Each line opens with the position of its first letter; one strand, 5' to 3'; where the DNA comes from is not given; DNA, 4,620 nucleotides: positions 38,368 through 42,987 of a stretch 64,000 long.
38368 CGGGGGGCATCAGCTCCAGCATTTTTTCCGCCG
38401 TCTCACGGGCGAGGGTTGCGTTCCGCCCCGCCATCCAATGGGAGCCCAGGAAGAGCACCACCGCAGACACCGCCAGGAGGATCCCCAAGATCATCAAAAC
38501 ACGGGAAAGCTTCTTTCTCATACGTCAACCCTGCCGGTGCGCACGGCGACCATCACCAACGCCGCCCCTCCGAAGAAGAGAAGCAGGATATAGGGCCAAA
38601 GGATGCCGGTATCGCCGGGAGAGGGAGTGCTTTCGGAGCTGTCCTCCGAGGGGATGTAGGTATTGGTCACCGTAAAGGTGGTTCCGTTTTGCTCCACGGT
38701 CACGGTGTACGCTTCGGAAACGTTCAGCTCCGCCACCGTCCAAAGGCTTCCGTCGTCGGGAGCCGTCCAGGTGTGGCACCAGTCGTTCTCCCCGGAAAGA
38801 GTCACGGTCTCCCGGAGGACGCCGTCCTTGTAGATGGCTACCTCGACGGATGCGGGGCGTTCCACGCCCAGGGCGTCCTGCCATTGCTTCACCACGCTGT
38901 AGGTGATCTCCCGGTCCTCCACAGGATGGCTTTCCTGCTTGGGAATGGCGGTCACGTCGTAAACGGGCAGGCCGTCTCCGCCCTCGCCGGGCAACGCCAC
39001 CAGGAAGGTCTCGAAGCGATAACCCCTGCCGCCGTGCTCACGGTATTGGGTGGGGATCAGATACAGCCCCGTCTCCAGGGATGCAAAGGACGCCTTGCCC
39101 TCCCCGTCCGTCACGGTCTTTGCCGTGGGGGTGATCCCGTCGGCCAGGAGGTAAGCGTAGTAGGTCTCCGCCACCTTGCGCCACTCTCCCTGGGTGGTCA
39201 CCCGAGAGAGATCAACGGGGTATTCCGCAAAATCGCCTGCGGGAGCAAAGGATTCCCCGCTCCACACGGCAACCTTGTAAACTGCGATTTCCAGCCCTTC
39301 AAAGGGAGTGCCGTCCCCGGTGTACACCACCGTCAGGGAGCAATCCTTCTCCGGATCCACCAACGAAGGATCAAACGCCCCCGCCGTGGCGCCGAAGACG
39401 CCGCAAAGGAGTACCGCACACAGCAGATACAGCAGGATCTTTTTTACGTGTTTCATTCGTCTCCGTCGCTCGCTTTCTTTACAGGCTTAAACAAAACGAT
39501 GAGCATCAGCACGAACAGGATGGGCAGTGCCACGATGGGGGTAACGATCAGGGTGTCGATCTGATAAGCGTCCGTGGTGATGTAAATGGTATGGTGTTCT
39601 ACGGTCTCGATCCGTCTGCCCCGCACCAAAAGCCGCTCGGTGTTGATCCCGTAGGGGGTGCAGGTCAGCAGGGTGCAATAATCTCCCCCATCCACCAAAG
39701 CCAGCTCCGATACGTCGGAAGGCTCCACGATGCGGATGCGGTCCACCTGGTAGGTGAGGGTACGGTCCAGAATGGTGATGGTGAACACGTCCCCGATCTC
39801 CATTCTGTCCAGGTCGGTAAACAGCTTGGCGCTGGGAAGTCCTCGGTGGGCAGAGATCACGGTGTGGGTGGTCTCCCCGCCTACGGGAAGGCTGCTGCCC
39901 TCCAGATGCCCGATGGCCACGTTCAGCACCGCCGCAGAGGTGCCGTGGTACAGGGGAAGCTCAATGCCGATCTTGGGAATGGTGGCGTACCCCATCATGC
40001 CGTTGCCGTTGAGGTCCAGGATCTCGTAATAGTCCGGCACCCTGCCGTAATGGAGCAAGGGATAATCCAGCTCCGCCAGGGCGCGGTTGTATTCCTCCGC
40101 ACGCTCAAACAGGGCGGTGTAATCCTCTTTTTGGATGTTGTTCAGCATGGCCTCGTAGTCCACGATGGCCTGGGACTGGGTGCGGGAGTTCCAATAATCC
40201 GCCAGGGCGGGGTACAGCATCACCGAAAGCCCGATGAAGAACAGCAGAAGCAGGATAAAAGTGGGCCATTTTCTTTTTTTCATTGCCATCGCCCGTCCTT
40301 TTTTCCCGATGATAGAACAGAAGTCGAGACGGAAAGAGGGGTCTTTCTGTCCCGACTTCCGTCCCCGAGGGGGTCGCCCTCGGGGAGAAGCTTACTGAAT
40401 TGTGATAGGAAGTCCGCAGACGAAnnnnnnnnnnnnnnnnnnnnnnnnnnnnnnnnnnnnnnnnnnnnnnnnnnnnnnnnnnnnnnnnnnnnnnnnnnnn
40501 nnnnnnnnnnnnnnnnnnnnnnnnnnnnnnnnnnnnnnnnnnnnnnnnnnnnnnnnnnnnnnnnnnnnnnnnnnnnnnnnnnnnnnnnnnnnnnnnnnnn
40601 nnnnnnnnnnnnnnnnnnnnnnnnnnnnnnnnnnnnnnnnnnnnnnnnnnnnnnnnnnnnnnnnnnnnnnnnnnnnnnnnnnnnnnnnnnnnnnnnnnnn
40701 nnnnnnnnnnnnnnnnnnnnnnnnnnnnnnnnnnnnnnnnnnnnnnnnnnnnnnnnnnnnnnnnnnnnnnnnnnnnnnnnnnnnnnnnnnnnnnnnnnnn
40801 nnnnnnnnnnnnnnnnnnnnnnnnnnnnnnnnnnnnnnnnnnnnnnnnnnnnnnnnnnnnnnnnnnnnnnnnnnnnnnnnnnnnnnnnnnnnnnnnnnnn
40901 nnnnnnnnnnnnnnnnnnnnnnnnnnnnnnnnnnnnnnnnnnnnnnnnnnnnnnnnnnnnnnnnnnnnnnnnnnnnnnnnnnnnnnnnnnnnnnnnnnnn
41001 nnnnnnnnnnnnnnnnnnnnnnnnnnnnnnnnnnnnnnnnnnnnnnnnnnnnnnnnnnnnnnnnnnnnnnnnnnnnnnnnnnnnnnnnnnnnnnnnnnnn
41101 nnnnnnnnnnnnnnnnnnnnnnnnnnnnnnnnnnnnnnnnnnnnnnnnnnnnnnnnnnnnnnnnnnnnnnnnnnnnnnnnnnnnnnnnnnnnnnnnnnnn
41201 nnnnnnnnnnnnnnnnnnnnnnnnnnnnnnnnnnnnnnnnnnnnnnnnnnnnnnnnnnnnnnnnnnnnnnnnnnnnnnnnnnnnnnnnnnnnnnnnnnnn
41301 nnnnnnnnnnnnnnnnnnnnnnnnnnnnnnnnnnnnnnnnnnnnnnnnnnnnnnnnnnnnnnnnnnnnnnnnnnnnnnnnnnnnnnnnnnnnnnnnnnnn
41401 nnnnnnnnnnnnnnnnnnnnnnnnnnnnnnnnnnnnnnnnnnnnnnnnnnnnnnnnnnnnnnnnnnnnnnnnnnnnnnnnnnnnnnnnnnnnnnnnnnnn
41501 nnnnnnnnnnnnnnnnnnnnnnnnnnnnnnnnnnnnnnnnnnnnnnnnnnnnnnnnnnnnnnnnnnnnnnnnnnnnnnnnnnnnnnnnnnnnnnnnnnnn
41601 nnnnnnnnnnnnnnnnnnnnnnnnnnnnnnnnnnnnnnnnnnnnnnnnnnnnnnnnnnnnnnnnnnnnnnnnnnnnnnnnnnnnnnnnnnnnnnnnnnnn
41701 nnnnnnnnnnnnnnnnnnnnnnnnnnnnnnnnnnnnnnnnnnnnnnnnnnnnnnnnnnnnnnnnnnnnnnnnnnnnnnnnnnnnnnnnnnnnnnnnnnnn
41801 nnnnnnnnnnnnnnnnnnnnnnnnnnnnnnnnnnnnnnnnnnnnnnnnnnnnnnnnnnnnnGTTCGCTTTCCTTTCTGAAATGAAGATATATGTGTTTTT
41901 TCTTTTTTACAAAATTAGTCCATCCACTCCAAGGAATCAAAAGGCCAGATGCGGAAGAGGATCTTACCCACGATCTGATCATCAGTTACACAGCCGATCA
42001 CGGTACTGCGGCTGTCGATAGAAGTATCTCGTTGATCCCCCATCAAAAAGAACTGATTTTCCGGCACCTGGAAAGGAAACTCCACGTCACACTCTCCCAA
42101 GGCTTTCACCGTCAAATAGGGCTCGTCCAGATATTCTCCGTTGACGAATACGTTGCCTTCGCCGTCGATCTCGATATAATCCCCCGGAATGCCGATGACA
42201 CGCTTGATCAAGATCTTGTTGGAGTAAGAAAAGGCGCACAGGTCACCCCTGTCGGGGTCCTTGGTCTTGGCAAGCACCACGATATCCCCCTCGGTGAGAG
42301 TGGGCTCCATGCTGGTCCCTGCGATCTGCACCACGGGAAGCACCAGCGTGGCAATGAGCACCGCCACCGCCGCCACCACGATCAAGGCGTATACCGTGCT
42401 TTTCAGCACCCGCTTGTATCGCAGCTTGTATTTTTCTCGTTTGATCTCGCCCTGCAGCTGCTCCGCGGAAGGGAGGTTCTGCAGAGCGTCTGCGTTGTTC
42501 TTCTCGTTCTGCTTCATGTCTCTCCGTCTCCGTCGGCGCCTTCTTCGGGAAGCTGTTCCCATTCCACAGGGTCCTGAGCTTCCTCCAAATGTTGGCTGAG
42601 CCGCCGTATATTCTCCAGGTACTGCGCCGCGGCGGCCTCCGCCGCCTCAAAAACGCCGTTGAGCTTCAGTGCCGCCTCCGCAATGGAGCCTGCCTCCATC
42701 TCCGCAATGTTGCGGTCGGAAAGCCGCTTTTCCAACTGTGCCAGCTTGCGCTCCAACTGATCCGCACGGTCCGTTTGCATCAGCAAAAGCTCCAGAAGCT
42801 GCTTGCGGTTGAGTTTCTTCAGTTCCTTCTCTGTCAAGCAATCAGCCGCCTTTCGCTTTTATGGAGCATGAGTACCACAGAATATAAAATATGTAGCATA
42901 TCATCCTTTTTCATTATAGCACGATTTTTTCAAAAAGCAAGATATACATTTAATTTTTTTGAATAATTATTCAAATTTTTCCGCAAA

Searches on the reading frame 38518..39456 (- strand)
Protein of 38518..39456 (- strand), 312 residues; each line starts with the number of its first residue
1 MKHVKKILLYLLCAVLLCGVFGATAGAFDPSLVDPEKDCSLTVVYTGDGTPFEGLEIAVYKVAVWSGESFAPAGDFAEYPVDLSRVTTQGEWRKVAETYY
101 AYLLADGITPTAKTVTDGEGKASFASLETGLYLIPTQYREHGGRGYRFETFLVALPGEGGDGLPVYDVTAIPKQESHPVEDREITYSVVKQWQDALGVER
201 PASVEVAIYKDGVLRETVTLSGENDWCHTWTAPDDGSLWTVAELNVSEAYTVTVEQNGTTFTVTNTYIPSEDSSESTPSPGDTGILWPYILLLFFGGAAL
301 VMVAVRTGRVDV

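Call 6: search_protein_families(library=pfam, proteins=[window:38518-39456:-], max_evalue=0.01)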
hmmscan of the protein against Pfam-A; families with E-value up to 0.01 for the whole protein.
window:38518-39456:- (312 aa): 1 family
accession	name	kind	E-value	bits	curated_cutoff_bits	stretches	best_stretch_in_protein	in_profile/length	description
PF05738.19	Cna_B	-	8.2e-12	45.8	22.3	1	187-266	2-87/87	Cna protein B-type domain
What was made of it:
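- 38518..39456 (-): Cna_B-domain protein, a likely minor or basal pilin, with a non-canonical sorting signal. Cna_B 8.2e-12 (call 6).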

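Call 7: search_protein_families(library=ncbifam, proteins=[window:38518-39456:-], max_evalue=0.01)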
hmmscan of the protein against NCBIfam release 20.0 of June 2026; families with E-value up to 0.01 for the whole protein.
window:38518-39456:- (312 aa): 1 family
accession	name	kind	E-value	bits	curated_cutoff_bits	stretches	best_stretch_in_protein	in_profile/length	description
NF033902.0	iso_D2_wall_anc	subfamily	3.7e-05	22.7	95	1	42-175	77-205/540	SpaH/EbpB family LPXTG-anchored major pilin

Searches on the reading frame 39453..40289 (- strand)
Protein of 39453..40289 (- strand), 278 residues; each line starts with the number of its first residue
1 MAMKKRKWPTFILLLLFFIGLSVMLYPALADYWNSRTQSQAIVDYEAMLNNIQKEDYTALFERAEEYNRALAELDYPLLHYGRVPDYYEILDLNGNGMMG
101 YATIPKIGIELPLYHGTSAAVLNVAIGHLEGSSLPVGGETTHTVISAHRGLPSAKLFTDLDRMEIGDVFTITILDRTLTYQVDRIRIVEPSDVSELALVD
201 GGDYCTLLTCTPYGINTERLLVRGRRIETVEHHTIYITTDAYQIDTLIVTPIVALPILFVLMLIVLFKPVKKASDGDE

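Call 6: search_protein_families(library=pfam, proteins=[window:39453-40289:-], max_evalue=0.01)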
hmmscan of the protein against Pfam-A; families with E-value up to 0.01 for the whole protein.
window:39453-40289:- (278 aa): 1 family
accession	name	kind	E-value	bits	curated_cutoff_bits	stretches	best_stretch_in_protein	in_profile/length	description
PF04203.18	Sortase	-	1.6e-22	80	26.6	1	103-226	2-124/125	Sortase domain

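Call 7: search_protein_families(library=ncbifam, proteins=[window:39453-40289:-], max_evalue=0.01)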
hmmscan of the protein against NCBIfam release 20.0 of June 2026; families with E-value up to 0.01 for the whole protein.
window:39453-40289:- (278 aa): 7 families
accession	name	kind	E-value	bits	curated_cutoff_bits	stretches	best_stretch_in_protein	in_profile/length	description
NF033745.1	class_C_sortase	subfamily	2.3e-76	256.4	160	1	14-226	2-220/220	class C sortase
TIGR01076.1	sortase_fam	subfamily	2.1e-46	157.1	39.35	1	100-231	1-132/136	sortase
NF058671.1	sortase_SrtD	exception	3.1e-19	69.4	140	1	14-213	3-171/187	class D sortase, LPxTATN-specific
NF033746.1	class_D_sortase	subfamily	8.6e-18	64.5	165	1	96-214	7-118/135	class D sortase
NF033747.1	class_E_sortase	subfamily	4.2e-14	52.9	160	1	86-226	63-205/211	class E sortase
TIGR03784.1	marine_sortase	equivalog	2.2e-08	33.9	158.25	1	103-215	55-161/174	class GN sortase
NF033218.1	anchor_AmaP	equivalog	0.0097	15.7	55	0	235-272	38-75/166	alkaline shock response membrane anchor protein AmaP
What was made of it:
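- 39453..40289 (-): Class C (pilus-polymerising) sortase. NF033745 256 bits against a cut-off of 160 (call 7).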

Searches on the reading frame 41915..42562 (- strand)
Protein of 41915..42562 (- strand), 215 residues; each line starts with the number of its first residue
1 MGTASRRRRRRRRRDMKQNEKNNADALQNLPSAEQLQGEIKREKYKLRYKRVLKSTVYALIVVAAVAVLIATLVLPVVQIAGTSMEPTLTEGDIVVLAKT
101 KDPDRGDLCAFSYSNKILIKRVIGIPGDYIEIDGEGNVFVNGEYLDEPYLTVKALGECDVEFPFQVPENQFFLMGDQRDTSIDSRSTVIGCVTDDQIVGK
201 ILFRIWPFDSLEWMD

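Call 6: search_protein_families(library=pfam, proteins=[window:41915-42562:-], max_evalue=0.01)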
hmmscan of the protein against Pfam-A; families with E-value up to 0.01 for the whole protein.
window:41915-42562:- (215 aa): 2 families
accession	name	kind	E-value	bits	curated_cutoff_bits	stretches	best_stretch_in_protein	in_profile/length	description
PF10502.14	Peptidase_S26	-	2.8e-36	125.4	22.9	1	55-206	3-168/168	Signal peptidase, peptidase S26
PF00717.28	Peptidase_S24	-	8.2e-09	35.6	23.3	1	77-132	37-91/116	Peptidase S24-like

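Call 7: search_protein_families(library=ncbifam, proteins=[window:41915-42562:-], max_evalue=0.01)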
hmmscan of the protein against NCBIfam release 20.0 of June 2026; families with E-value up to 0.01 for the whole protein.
window:41915-42562:- (215 aa): 6 families
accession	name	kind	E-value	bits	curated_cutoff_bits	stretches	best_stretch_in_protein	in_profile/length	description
TIGR02227.1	sigpep_I_bact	equivalog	3.7e-40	137.4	47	1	58-209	3-162/162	signal peptidase I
NF008114.0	PRK10861.1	equivalog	1.7e-14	53.9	277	2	165-206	263-301/324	signal peptidase I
TIGR02771.1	TraF_Ti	equivalog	6.1e-09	35.7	100.25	1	81-201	39-165/171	conjugative transfer signal peptidase TraF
TIGR02228.1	sigpep_I_arch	equivalog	9.1e-09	35.4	51.85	1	52-126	6-86/158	signal peptidase I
TIGR02754.1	sod_Ni_protease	equivalog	1.1e-07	32.3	63.25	1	165-201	54-88/90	nickel-type superoxide dismutase maturation protease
NF010459.0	PRK13884.1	subfamily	8.2e-06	25.4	156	1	108-200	80-171/178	conjugal transfer peptidase TraF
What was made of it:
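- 41915..42517 (-): Signal peptidase I homologue. Gene callers give 200 aa; the longest ORF runs to 42562. Peptidase_S26 2.8e-36, TIGR02227 3.7e-40 (calls 6, 7).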

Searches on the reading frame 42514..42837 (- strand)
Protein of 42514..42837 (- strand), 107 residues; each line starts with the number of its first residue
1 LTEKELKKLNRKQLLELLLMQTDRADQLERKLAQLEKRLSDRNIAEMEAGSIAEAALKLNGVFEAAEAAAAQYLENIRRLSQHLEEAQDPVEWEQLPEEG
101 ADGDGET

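Call 6: search_protein_families(library=pfam, proteins=[window:42514-42837:-], max_evalue=0.01)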
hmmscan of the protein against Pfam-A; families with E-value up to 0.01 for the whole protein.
window:42514-42837:- (107 aa): 0 families

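Call 7: search_protein_families(library=ncbifam, proteins=[window:42514-42837:-], max_evalue=0.01)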
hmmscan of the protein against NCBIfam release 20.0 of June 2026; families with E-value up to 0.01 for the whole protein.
window:42514-42837:- (107 aa): 0 families

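Call 45: find_encoding_contigs(protein=window:42517-42837:-, flank=1500, max_places=10)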
Protein seq(107 aa) (107 aa): 20 contigs read that carry it; 10 places shown.
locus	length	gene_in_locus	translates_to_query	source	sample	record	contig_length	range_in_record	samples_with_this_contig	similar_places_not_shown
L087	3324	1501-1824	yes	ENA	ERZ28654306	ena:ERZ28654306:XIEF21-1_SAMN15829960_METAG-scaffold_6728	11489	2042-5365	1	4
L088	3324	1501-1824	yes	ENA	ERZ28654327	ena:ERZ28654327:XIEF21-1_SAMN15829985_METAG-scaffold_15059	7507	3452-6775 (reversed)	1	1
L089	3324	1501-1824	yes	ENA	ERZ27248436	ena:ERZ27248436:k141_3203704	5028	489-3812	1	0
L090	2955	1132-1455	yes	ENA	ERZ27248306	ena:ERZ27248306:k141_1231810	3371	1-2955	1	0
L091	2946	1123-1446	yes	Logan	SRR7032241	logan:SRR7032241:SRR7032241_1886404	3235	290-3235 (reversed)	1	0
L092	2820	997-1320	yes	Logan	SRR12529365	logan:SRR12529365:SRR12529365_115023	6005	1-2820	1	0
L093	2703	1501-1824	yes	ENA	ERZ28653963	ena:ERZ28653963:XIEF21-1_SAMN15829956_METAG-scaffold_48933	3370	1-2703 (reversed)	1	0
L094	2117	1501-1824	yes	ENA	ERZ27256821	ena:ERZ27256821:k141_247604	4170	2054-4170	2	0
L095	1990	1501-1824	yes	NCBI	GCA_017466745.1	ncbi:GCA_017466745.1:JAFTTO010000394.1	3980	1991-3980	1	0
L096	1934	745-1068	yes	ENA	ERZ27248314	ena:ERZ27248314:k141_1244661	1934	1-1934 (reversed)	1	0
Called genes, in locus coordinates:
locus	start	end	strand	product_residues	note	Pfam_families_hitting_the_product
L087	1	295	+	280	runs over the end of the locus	-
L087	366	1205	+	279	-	PF00589:Phage_integrase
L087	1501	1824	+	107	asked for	-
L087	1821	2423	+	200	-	PF10502:Peptidase_S26, PF00717:Peptidase_S24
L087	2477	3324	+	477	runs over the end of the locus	PF16569:GramPos_pilinBB (weak), PF17802:SpaA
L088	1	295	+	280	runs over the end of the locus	-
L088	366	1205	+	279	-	PF00589:Phage_integrase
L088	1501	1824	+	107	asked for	-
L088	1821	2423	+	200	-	PF10502:Peptidase_S26, PF00717:Peptidase_S24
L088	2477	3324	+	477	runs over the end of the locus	PF16569:GramPos_pilinBB (weak), PF17802:SpaA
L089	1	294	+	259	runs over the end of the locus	?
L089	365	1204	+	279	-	PF00589:Phage_integrase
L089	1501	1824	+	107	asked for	-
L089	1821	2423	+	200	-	PF10502:Peptidase_S26, PF00717:Peptidase_S24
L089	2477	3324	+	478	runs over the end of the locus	PF17802:SpaA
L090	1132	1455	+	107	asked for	-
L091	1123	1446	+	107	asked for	-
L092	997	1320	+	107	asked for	-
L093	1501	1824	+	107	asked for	-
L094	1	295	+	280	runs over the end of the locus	-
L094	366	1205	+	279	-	PF00589:Phage_integrase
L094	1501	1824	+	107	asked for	-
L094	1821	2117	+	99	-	?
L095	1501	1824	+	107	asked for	-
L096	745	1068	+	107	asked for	-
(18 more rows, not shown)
